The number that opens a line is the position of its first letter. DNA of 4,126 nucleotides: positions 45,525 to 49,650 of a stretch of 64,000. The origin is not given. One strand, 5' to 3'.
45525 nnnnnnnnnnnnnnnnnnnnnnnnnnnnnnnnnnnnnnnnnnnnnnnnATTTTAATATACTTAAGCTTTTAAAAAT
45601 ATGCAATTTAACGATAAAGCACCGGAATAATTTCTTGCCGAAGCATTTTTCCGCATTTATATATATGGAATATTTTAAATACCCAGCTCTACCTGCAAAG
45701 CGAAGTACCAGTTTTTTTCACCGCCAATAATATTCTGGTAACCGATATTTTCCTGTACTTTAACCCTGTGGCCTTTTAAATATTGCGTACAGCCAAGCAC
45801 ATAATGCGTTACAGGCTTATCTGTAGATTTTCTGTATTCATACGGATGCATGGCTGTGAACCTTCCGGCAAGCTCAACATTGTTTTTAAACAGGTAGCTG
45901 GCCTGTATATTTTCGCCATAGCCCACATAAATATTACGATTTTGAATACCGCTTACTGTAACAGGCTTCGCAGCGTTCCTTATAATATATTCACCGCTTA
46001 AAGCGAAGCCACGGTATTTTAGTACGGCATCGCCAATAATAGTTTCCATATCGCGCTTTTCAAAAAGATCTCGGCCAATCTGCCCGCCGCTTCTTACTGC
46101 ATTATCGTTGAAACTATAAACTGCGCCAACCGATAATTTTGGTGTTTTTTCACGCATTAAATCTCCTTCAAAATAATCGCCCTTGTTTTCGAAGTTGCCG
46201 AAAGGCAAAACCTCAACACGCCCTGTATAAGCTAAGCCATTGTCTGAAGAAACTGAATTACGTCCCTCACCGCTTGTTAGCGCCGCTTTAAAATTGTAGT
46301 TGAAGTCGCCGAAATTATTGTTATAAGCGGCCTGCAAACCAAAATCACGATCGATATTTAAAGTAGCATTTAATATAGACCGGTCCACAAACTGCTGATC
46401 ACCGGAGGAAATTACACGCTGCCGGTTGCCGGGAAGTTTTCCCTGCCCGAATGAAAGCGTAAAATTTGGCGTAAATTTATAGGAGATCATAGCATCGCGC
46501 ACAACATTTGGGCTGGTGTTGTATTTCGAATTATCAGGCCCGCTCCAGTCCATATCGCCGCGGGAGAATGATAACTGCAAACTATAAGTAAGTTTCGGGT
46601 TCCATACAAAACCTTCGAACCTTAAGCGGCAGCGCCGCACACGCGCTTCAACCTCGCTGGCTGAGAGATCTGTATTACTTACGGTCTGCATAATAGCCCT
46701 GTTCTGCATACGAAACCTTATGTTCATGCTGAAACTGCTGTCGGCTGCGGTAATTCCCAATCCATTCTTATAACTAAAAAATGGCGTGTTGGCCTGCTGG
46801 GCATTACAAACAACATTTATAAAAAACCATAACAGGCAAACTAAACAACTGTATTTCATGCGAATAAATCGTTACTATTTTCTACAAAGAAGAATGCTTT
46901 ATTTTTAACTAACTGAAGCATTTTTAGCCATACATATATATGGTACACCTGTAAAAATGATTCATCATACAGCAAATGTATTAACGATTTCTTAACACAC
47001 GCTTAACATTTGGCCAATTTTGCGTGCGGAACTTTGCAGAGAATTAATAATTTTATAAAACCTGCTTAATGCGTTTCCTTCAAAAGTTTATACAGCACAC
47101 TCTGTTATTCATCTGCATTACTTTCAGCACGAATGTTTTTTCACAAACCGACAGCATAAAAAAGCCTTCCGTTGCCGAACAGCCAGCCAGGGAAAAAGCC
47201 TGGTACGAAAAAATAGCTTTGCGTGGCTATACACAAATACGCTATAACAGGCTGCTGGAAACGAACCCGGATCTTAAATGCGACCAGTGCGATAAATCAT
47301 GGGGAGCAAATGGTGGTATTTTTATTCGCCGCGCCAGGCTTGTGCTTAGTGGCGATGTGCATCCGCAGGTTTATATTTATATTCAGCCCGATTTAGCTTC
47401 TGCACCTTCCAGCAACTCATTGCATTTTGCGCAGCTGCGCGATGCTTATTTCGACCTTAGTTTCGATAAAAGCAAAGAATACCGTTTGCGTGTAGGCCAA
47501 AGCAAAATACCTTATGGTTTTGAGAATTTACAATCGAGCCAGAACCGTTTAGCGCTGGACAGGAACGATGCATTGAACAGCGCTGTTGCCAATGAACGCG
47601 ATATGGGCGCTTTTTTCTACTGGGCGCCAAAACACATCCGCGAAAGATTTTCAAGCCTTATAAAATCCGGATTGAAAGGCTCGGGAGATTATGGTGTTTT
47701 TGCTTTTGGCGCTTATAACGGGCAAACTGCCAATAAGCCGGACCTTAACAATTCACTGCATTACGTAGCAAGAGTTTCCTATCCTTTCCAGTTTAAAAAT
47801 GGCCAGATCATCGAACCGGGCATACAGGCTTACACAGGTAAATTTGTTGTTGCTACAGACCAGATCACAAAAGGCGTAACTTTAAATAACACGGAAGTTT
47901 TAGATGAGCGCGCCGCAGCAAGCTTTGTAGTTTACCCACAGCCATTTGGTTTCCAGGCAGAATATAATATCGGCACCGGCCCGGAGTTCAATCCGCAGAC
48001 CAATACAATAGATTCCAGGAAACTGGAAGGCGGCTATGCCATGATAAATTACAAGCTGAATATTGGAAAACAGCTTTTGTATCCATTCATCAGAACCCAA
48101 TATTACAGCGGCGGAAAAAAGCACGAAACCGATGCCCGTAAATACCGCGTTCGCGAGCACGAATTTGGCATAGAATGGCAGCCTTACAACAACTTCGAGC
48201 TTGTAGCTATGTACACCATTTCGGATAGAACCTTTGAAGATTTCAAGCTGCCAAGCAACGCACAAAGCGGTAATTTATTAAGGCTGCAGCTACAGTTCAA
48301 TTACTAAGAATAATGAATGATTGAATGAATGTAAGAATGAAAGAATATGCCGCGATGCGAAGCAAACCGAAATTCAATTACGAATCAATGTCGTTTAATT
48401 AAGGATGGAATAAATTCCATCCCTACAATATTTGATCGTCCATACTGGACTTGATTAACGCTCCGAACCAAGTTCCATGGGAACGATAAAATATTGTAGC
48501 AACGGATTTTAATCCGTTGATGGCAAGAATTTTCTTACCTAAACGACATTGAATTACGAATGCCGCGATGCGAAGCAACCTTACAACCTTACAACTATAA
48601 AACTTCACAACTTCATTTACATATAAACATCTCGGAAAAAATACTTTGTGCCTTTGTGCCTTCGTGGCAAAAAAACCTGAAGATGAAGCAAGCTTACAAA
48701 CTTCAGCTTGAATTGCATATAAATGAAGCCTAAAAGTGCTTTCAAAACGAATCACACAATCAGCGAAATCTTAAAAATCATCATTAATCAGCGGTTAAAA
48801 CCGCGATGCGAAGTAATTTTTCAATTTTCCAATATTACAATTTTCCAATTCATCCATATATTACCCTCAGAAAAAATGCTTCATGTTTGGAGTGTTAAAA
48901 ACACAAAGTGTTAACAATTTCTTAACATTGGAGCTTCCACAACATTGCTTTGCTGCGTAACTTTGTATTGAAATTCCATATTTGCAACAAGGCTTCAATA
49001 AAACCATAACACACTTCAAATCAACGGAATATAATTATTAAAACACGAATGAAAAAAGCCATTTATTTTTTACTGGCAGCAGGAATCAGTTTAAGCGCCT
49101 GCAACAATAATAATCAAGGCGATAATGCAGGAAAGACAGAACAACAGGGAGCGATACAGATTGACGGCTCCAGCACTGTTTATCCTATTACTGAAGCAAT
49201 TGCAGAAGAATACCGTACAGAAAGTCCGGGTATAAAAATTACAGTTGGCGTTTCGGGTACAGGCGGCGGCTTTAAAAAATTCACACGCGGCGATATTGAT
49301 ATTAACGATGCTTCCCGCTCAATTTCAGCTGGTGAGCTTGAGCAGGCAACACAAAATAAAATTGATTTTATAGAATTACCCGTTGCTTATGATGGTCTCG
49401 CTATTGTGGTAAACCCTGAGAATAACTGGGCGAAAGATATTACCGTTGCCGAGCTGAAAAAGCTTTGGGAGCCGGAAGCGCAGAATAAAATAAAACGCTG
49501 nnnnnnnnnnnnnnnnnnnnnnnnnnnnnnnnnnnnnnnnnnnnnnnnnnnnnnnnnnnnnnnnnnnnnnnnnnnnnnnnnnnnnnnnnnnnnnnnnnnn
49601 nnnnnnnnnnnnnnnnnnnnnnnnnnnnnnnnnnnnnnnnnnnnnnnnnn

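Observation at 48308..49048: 740-bp repeat-packed non-coding region between porin gene and pstS containing a nested-inverted-repeat structured element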

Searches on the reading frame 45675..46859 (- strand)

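Call 10: search_protein_families(library=pfam, proteins=[window:45675-46859:-])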
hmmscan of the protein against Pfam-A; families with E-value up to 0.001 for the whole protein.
window:45675-46859:- (394 aa): 1 family
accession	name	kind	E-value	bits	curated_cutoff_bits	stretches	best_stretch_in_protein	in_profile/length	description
PF07396.17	Porin_O_P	-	1.5e-11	44.6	20.9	1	54-219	8-165/370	Phosphate-selective porin O and P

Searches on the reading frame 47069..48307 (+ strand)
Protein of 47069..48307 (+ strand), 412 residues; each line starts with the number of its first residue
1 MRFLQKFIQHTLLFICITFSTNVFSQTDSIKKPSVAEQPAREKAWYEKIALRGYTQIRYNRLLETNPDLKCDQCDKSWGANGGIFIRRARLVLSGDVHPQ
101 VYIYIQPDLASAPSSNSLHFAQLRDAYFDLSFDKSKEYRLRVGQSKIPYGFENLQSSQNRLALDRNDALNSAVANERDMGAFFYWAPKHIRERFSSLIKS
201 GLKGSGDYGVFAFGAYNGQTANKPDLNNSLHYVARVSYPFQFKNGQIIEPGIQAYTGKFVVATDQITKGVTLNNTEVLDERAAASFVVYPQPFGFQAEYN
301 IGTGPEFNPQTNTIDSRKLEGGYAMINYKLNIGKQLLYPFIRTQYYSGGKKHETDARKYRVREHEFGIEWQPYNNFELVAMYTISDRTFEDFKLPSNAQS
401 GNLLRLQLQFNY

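Call 10: search_protein_families(library=pfam, proteins=[window:47069-48307:+])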
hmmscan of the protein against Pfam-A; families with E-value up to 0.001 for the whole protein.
window:47069-48307:+ (412 aa): 1 family
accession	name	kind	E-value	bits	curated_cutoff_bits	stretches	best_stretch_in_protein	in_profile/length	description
PF07396.17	Porin_O_P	-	9.4e-37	127.5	20.9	1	80-412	23-370/370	Phosphate-selective porin O and P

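Call 60: find_encoding_contigs(protein=window:47069-48307:+, flank=3000, max_places=6)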
Protein window:47069-48307:+ (412 aa): 1 contig read that carries it; 1 place shown.
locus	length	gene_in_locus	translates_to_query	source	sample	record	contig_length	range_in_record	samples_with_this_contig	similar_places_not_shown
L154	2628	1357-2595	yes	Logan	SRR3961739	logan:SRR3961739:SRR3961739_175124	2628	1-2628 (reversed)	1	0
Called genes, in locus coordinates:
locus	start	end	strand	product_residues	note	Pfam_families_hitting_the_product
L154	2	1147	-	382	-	?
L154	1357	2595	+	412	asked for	PF07396:Porin_O_P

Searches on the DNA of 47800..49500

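Call 4: search_rna_families(source=window, start=47800, end=49500, threshold=evalue, max_evalue=10, show_alignments=3)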
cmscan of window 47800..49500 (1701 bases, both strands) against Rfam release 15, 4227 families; matches with E-value up to 10: 9.
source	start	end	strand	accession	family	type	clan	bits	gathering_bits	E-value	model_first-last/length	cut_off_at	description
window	48296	48361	+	RF01647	ceN61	Gene; snRNA; snoRNA; CD-box;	-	21.2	60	0.13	1-72/72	no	Caenorhabditis snoRNA ceN61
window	48723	48791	-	RF01182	SNORD11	Gene; snRNA; snoRNA; CD-box;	CL00103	19.7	55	1.9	1-84/84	no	Small nucleolar RNA SNORD11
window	48863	48932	-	RF00202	snoR66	Gene; snRNA; snoRNA; CD-box;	-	18.9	43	1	1-76/76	no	Small nucleolar RNA R66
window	48568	48650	+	RF01504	Afu_254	Gene; sRNA;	-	17.4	60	7.7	1-158/158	no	A. fumigatus sRNA Afu_254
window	48421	48501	+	RF00937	mir-653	Gene; miRNA;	-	17.3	77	4.1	1-78/78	no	mir-653 microRNA precursor family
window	48405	48517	-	RF04262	MIR1319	Gene; miRNA;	-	17.1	116.6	8.8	1-119/119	no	MIR1319 microRNA precursor family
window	48327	48433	-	RF01649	ceN67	Gene; snRNA; snoRNA; HACA-box;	-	16.7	70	9.8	1-130/130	no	Caenorhabditis snoRNA ceN67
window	48370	48554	-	RF02858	Arrc08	Gene; sRNA;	-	13.9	219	0.68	1-270/270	no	Actinobacillus sRNA 08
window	49083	49160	-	RF02081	STnc550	Gene; sRNA;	-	12.5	48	3.8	1-388/388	no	Enterobacterial sRNA STnc550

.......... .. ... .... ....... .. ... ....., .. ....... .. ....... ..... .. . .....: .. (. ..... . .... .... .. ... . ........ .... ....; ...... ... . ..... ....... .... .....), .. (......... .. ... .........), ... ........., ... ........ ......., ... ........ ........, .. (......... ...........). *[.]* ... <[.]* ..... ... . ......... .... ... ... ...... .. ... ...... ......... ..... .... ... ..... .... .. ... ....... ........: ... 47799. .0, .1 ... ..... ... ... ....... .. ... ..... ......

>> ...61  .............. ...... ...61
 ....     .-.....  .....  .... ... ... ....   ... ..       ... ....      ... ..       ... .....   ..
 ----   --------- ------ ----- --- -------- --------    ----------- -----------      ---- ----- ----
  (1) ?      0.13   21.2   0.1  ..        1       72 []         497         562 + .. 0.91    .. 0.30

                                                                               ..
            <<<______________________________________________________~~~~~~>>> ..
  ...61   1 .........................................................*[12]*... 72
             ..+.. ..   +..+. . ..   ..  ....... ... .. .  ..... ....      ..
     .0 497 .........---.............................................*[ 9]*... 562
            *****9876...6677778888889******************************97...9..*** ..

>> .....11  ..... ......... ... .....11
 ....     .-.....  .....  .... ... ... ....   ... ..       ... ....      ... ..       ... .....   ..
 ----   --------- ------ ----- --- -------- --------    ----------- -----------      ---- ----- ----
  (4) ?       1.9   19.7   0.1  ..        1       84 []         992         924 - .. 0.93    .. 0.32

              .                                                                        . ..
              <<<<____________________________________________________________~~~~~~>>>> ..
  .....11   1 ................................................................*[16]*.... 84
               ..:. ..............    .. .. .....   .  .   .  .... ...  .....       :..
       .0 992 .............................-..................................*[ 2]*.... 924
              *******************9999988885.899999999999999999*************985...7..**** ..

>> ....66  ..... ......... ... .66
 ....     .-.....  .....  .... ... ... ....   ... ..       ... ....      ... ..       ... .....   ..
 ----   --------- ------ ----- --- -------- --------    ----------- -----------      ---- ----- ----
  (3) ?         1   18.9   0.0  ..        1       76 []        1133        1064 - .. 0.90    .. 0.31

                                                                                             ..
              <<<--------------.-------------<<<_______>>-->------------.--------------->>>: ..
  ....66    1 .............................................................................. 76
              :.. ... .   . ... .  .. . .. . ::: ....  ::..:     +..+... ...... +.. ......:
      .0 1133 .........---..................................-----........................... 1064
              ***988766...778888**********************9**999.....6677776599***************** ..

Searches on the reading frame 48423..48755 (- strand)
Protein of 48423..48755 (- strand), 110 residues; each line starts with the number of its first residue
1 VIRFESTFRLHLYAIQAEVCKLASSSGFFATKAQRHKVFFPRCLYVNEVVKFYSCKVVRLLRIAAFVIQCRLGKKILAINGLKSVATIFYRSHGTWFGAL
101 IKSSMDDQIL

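Call 10: search_protein_families(library=pfam, proteins=[window:48423-48755:-])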
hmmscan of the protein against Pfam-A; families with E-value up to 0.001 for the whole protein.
window:48423-48755:- (110 aa): 0 families
